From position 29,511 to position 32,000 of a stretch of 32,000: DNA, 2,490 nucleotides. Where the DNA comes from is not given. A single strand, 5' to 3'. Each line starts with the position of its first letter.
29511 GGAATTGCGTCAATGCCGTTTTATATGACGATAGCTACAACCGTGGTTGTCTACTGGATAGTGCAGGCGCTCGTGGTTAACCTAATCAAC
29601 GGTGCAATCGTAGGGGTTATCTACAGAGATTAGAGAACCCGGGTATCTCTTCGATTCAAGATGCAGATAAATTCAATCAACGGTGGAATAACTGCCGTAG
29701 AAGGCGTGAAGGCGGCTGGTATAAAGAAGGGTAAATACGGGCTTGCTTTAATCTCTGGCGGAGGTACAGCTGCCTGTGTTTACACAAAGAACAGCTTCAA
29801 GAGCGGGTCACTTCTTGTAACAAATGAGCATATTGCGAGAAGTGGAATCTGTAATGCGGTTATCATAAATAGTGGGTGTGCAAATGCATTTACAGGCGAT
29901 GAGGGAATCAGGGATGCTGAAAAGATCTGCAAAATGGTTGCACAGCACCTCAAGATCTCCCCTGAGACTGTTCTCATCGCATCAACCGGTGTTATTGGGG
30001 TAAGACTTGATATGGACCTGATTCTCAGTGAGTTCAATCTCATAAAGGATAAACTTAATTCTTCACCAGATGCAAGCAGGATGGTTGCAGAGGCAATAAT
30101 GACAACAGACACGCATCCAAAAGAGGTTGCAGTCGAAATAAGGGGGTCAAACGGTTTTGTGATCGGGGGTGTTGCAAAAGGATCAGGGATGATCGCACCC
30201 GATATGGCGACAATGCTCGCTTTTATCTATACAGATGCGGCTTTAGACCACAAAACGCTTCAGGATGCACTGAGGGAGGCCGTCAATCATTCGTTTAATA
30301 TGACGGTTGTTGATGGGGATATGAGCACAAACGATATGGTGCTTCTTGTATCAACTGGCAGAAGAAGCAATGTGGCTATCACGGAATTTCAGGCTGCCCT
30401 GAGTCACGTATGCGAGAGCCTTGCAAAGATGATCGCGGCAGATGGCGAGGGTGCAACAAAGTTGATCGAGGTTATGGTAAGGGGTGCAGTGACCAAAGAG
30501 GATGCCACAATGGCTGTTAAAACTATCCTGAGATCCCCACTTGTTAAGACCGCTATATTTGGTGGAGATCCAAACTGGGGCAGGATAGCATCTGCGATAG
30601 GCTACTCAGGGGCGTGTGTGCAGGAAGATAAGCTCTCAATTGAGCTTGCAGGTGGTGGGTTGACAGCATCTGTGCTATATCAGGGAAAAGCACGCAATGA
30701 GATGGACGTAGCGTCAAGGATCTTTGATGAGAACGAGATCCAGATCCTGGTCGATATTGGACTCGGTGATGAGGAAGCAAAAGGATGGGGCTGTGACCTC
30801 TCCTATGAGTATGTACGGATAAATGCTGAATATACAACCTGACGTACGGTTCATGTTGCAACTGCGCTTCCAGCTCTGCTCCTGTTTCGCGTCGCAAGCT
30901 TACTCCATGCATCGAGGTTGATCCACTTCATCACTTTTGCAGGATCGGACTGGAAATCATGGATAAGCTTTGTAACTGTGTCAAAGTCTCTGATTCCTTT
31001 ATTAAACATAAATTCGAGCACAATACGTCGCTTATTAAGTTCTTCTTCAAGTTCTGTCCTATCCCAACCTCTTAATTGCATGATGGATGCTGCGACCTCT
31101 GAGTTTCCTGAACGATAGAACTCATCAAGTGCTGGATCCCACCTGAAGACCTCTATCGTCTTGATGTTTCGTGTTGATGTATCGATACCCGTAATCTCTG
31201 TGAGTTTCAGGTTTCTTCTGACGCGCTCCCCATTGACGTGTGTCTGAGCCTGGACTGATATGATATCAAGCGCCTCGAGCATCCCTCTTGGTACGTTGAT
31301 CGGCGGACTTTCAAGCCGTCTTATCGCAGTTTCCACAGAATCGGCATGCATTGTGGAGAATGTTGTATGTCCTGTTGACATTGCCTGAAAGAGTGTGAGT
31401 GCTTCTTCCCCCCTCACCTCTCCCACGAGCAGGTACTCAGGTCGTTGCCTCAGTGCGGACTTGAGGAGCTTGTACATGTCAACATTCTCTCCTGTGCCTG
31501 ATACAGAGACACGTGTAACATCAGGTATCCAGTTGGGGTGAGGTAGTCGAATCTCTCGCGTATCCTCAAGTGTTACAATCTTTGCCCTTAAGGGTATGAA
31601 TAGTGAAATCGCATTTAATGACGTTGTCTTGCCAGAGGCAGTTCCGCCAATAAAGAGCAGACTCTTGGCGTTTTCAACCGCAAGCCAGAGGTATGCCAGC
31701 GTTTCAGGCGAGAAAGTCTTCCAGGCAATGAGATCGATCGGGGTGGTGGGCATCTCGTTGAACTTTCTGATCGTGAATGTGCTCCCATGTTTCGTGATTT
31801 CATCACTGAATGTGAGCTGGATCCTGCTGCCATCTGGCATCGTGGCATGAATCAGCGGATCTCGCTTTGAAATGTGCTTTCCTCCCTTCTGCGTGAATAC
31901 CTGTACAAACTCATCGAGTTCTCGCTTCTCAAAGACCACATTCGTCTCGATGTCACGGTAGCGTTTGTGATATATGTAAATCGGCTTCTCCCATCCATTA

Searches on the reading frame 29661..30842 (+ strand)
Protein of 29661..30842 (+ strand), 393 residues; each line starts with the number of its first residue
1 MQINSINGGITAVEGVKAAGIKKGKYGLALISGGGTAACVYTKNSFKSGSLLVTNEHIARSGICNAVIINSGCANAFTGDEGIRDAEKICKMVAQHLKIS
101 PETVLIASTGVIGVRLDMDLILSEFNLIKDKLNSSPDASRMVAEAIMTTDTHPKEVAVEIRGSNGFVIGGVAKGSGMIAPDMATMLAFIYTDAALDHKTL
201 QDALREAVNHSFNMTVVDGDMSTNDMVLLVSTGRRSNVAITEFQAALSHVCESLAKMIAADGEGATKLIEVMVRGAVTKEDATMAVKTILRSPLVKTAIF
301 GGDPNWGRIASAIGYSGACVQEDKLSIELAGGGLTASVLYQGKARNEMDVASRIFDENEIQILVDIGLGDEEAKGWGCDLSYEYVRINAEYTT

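Call 9: search_protein_families(library=pfam, proteins=[window:29661-30842:+], max_evalue=0.001)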
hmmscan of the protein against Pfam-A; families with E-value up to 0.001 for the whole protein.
window:29661-30842:+ (393 aa): 1 family
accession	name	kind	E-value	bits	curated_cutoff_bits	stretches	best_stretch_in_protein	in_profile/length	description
PF01960.23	ArgJ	-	1e-134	449.5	32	1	17-393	5-377/377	ArgJ family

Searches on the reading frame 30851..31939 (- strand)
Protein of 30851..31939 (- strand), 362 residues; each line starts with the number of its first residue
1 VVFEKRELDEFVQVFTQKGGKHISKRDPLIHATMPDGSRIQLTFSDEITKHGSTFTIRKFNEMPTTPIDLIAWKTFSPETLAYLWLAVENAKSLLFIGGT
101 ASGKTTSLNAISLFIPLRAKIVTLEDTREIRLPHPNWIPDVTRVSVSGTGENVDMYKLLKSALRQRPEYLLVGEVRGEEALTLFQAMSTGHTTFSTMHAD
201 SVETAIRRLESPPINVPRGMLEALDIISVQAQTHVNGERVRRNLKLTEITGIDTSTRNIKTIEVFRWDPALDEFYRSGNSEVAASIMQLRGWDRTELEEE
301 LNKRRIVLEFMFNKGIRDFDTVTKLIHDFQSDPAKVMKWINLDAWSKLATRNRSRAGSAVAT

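Call 68: search_protein_families(library=pfam, proteins=[window:30851-31939:-], max_evalue=0.001)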
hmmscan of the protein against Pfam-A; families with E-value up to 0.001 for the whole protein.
window:30851-31939:- (362 aa): 2 families
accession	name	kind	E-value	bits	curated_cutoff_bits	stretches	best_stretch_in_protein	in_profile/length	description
PF00437.27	T2SSE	-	7.3e-34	117.4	24.9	1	25-222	68-266/370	Type II/IV secretion system protein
PF23989.1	PilB3_C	-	2e-09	37.9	27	1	279-343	9-73/83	PilB3-like, C-terminal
